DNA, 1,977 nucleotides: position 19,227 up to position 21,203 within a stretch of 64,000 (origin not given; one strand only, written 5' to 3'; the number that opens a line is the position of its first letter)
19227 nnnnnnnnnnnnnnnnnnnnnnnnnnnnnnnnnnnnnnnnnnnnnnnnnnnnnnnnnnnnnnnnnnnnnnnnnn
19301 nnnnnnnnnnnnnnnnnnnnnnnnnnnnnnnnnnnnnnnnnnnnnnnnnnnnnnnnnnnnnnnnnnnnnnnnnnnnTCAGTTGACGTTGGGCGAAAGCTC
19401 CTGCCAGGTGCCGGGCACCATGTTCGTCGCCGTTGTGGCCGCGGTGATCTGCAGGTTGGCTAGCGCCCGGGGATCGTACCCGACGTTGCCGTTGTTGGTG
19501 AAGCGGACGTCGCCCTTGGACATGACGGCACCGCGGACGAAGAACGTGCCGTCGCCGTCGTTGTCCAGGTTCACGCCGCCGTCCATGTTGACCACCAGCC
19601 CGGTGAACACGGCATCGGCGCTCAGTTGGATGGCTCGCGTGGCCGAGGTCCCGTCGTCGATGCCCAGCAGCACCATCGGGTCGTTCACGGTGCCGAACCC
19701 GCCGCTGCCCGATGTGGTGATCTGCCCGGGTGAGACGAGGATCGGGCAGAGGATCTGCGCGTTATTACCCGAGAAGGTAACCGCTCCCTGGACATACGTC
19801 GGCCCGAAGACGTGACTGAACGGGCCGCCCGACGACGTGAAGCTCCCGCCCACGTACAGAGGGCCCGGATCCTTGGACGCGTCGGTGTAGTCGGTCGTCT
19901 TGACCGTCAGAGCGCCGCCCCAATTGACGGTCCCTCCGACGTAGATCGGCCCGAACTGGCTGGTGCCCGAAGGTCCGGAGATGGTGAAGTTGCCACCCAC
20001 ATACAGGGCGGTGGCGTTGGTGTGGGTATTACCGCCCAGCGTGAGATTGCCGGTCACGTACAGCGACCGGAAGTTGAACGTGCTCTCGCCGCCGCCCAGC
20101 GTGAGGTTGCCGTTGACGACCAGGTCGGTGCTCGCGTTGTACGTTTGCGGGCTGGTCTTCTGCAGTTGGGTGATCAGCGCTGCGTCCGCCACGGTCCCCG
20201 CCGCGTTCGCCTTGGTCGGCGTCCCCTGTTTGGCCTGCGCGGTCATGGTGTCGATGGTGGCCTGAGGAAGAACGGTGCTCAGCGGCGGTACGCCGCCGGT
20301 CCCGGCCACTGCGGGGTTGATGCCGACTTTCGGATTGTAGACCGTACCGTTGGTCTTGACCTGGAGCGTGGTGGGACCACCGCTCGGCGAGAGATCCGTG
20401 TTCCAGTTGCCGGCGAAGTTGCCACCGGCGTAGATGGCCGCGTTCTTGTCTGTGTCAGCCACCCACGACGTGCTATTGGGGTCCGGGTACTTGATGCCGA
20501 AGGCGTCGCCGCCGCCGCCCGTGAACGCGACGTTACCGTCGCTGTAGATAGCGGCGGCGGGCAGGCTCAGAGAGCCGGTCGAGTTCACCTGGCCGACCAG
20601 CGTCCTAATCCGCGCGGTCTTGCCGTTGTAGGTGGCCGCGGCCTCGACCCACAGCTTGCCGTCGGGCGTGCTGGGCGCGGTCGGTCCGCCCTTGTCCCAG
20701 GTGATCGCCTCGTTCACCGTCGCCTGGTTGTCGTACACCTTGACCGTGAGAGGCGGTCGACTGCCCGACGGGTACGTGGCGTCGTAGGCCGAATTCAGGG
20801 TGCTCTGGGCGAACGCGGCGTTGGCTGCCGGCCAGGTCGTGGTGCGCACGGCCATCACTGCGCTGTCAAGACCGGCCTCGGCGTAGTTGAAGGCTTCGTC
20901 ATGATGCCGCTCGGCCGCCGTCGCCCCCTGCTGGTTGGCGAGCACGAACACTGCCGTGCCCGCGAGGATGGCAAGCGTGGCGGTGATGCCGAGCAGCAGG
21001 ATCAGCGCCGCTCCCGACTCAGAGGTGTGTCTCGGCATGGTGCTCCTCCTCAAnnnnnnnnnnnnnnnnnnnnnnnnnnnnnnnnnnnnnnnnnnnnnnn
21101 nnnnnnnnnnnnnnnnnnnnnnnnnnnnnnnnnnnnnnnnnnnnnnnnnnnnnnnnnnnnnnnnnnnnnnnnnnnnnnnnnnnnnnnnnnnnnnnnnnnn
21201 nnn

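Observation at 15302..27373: Three tandem paralogous PilV-PilW-PilX-like minor-pseudopilin cassettes with no major pilin or assembly genes nearby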

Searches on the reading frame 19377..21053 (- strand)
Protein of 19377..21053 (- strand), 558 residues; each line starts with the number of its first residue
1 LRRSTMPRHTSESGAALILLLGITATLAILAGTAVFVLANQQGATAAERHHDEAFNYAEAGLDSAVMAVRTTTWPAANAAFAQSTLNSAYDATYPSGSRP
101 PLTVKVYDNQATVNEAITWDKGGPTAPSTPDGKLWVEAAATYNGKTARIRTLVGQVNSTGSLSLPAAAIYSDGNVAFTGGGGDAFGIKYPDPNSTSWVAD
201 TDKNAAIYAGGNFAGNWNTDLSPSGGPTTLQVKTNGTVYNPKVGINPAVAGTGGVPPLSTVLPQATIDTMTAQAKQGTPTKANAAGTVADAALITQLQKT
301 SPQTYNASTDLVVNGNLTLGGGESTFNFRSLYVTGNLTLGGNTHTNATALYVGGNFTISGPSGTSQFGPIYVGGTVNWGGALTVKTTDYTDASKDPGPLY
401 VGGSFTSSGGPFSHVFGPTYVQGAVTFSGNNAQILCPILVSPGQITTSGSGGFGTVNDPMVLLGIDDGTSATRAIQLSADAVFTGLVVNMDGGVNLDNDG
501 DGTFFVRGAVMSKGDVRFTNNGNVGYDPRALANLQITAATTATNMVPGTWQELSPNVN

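Call 8: search_protein_families(library=pfam, max_evalue=0.1, proteins=[window:19377-21053:-])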
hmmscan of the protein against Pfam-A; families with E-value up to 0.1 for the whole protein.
window:19377-21053:- (558 aa): 1 family
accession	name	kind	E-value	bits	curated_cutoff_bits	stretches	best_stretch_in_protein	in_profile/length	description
PF14341.11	PilX_N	-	0.0028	18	25.5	1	13-62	1-50/51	PilX N-terminal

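Call 9: search_protein_families(library=ncbifam, max_evalue=0.1, proteins=[window:19377-21053:-])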
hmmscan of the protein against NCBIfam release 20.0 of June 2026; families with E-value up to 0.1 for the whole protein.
window:19377-21053:- (558 aa): 2 families
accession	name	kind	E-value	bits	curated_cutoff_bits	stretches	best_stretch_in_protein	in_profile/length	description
NF037980.1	T2SS_GspK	equivalog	7.9e-05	22.3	130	1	13-111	2-99/307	type II secretion system minor pseudopilin GspK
NF047583.1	LIC10604_fam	equivalog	0.035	13.7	200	1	212-241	105-134/161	LIC10604 family protein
